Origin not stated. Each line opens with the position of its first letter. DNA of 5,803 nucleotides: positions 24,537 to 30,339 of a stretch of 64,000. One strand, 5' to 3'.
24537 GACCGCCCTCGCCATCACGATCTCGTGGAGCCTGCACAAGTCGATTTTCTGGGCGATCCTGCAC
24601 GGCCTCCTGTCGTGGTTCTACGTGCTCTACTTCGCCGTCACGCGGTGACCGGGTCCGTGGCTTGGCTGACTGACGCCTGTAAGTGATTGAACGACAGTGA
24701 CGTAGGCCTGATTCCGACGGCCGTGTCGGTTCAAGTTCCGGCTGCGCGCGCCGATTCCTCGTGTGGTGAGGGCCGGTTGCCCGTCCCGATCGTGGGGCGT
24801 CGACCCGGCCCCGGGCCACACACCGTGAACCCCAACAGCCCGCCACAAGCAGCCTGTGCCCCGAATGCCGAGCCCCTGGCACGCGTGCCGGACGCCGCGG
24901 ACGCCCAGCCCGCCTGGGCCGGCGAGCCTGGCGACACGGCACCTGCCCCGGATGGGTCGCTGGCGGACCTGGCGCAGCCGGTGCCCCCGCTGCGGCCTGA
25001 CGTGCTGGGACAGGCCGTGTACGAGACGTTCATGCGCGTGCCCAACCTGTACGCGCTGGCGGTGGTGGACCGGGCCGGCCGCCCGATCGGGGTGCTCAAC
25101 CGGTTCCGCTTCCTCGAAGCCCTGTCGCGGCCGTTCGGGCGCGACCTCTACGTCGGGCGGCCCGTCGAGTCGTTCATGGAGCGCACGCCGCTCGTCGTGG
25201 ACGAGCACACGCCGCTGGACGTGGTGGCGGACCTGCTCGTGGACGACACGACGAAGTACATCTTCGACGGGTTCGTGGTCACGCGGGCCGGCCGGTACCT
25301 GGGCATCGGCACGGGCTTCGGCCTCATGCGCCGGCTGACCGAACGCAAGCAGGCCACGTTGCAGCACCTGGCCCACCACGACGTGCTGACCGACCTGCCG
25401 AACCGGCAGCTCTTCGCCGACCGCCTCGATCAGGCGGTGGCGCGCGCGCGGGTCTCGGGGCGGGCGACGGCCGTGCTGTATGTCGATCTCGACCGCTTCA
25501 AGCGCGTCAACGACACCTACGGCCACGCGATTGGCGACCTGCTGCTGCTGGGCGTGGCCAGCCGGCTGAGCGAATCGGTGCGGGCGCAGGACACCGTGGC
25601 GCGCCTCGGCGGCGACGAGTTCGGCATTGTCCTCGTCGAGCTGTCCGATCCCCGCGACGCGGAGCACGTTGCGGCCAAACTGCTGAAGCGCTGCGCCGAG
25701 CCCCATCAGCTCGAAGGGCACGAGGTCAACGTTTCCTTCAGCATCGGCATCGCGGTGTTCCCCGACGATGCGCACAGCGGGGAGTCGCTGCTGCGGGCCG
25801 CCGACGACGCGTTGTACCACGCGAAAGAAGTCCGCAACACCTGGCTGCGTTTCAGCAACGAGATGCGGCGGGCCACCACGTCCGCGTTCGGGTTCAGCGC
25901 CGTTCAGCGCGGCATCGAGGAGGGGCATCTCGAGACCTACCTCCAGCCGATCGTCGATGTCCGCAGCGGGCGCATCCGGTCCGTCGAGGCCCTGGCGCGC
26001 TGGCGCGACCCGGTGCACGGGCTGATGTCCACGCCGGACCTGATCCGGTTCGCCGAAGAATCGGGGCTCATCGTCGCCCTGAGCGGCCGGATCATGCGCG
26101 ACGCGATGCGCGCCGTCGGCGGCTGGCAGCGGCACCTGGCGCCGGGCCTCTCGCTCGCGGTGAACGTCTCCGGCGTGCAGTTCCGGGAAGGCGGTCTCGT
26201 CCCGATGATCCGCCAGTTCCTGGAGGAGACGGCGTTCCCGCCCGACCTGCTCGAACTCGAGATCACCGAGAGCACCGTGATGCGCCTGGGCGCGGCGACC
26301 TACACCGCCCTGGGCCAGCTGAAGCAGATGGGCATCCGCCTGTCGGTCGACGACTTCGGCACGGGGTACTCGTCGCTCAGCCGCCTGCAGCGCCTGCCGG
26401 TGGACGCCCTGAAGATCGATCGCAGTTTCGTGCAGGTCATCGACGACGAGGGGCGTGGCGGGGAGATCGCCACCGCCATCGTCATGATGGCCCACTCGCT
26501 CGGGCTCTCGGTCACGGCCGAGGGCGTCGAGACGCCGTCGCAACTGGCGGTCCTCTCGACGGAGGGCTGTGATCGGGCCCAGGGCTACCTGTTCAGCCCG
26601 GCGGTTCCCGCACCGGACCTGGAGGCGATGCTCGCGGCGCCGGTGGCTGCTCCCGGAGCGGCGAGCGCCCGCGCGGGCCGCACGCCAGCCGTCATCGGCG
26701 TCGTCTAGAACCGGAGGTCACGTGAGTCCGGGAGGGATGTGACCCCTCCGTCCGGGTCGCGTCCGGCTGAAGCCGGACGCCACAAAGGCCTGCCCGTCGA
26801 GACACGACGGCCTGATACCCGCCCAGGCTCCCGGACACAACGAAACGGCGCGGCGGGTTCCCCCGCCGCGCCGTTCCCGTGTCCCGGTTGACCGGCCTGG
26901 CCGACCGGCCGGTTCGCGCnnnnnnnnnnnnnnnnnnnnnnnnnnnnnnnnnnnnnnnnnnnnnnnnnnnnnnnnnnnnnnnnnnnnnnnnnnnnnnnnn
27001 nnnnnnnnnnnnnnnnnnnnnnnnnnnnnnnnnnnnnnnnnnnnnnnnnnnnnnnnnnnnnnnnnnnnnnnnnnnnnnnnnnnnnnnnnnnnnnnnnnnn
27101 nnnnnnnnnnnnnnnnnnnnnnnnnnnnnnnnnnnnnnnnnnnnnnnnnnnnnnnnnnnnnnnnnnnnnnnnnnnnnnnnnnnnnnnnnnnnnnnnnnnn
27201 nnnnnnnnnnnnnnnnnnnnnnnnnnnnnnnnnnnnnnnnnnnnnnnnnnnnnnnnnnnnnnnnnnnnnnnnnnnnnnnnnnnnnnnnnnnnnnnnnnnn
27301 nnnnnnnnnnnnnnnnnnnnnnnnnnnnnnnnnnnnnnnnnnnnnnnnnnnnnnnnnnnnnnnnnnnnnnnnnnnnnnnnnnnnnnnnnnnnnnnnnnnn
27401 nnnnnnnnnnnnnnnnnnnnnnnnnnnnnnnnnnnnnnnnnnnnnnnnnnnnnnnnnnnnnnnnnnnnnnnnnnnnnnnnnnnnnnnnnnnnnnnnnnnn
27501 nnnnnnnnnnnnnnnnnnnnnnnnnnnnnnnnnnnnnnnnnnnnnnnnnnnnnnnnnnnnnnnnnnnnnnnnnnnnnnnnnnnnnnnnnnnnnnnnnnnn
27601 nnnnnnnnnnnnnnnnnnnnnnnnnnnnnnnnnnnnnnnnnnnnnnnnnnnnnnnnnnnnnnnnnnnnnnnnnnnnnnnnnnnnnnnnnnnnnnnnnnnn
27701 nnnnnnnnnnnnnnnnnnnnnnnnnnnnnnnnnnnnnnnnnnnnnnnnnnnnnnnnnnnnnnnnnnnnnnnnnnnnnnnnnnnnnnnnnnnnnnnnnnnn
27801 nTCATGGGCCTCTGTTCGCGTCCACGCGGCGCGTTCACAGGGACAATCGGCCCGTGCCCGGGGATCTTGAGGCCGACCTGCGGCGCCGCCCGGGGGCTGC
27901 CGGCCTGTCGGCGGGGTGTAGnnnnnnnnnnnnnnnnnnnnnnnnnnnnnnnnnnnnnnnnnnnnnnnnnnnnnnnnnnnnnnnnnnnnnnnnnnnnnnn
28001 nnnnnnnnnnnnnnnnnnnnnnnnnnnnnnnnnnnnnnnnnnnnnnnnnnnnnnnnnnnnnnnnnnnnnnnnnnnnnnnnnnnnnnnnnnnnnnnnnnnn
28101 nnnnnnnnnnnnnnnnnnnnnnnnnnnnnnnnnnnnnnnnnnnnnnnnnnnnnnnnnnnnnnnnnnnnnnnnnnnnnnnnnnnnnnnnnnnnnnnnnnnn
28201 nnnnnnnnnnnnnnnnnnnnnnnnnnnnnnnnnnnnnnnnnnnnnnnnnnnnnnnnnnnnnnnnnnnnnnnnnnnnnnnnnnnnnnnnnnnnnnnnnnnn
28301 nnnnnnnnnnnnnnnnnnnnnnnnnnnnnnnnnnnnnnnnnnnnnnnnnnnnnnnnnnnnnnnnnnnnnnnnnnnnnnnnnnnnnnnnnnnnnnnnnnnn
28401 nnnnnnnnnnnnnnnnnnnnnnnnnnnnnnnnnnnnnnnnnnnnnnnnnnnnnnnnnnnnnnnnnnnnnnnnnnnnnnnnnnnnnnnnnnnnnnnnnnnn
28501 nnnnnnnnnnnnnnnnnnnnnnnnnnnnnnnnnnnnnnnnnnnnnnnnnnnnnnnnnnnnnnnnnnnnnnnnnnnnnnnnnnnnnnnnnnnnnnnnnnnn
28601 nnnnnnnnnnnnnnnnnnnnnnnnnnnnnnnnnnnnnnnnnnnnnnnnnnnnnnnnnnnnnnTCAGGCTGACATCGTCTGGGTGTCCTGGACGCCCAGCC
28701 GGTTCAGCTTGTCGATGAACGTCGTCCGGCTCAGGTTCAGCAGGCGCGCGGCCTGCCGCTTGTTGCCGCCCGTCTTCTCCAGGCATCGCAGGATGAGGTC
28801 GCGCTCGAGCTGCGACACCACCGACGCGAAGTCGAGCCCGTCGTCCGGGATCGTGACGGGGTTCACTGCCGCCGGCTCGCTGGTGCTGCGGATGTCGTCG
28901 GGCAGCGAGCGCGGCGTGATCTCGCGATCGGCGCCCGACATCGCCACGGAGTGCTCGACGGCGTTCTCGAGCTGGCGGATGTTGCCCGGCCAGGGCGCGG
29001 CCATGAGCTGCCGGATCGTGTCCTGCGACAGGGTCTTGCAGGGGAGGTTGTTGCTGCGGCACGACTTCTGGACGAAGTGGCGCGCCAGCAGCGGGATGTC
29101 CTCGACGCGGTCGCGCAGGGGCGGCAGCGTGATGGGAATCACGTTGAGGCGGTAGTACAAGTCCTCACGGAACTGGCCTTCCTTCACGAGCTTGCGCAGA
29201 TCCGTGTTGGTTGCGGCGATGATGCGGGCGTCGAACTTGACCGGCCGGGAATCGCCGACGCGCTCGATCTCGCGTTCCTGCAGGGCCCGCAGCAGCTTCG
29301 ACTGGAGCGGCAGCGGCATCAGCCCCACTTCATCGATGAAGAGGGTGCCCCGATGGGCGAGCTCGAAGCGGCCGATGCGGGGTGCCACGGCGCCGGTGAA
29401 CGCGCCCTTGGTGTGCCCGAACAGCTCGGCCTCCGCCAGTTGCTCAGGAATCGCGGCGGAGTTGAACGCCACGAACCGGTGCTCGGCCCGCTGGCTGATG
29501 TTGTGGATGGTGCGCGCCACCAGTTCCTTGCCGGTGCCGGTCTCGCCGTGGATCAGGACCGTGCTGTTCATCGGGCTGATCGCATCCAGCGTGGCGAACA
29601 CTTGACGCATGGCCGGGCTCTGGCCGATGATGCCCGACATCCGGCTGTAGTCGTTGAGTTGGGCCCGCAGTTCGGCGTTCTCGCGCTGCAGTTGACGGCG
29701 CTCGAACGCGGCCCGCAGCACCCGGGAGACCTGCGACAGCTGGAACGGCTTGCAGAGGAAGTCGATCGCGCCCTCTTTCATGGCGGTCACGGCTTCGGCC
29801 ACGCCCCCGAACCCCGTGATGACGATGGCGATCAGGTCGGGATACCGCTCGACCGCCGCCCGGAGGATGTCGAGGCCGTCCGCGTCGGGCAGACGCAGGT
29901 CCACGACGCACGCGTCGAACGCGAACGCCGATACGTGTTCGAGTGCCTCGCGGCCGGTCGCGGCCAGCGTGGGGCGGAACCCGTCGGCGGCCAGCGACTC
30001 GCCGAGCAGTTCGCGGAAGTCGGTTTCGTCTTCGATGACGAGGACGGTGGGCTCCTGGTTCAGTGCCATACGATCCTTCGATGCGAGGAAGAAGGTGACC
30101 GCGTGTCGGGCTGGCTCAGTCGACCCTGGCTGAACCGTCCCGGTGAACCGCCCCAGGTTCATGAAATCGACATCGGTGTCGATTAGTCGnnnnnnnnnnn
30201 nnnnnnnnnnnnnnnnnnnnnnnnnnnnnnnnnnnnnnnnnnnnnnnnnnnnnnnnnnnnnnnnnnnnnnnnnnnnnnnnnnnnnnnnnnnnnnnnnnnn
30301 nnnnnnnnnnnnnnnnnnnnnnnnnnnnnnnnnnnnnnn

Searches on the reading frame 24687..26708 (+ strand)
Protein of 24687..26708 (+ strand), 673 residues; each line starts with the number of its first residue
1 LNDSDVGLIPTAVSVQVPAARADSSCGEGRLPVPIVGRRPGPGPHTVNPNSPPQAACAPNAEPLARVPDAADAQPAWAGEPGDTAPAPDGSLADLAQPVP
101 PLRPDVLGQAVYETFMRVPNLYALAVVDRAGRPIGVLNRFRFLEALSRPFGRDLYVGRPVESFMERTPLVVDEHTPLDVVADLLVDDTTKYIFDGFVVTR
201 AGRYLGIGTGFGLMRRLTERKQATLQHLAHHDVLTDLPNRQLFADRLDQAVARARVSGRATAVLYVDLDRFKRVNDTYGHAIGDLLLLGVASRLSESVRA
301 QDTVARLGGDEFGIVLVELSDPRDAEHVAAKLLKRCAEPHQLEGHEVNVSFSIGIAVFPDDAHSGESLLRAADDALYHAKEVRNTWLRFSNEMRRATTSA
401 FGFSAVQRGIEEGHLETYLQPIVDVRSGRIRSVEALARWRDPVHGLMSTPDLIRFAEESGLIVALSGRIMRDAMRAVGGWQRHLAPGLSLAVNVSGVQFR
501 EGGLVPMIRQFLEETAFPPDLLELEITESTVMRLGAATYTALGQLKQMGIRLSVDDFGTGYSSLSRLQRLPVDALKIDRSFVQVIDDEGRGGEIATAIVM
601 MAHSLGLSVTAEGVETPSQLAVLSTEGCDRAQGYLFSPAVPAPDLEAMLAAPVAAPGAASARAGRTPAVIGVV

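Call 23: search_protein_families(library=pfam, proteins=[window:24687-26708:+], max_evalue=0.001)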
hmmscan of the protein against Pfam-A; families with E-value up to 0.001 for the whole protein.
window:24687-26708:+ (673 aa): 3 families
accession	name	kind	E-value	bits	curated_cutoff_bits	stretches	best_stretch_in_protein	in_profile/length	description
PF00563.25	EAL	-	1.5e-65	221.3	31.3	1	405-638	3-235/236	EAL domain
PF00990.26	GGDEF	-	1.7e-49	168.1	23.8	1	229-381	1-156/161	Diguanylate cyclase, GGDEF domain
PF00571.33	CBS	-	3.7e-08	34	24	0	160-209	1-47/57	CBS domain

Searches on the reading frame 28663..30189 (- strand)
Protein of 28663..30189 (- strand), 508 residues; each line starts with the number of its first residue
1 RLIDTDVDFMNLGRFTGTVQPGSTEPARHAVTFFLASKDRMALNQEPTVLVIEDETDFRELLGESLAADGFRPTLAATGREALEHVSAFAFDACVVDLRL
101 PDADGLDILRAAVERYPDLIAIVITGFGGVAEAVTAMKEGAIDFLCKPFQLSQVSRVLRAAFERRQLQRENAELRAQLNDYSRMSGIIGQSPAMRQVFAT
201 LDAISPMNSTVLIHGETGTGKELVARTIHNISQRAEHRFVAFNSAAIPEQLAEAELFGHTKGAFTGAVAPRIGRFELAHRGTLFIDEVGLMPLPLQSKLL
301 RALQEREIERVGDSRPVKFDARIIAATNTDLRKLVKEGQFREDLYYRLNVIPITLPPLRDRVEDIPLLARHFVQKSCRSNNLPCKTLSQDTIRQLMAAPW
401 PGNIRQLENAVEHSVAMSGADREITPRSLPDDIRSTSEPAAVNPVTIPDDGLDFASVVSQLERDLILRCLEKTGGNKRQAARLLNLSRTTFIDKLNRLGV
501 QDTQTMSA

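Call 58: search_protein_families(library=pfam, proteins=[window:28663-30189:-], max_evalue=0.001)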
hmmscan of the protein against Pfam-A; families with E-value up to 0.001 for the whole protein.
window:28663-30189:- (508 aa): 11 families
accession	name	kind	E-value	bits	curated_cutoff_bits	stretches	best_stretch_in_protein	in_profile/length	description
PF00158.32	Sigma54_activat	-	1.8e-70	236.4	20.2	1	187-353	1-167/168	Sigma-54 interaction domain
PF25601.1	AAA_lid_14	-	9.9e-24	83.4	27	1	359-440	1-81/87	AAA+ ATPase lid domain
PF00072.30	Response_reg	-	4.4e-21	75.6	30.2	1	49-155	1-107/111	Response regulator receiver domain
PF14532.12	Sigma54_activ_2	-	5.1e-18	66.1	25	1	188-358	1-138/138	Sigma-54 interaction domain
PF02954.25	HTH_8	-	7.2e-12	45.3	22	1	459-497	3-41/42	Bacterial regulatory protein, Fis family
PF07728.20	AAA_5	-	1.4e-06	28.8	22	1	211-330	2-124/139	AAA domain (dynein-related subfamily)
PF01078.27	Mg_chelatase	-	1.9e-05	24.6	20.3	1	209-328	23-157/207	Magnesium chelatase, subunit ChlI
PF13191.12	AAA_16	-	2.2e-05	25.5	32.6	0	188-253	3-75/167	AAA ATPase domain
PF18024.7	HTH_50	-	0.00029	20.9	27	1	457-501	7-50/50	Helix-turn-helix domain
PF13245.12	AAA_19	-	0.00044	20.9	25.1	0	207-314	10-126/134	AAA domain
PF07726.17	AAA_3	-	0.00049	20.4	27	0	211-328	2-111/131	ATPase family associated with various cellular activities (AAA)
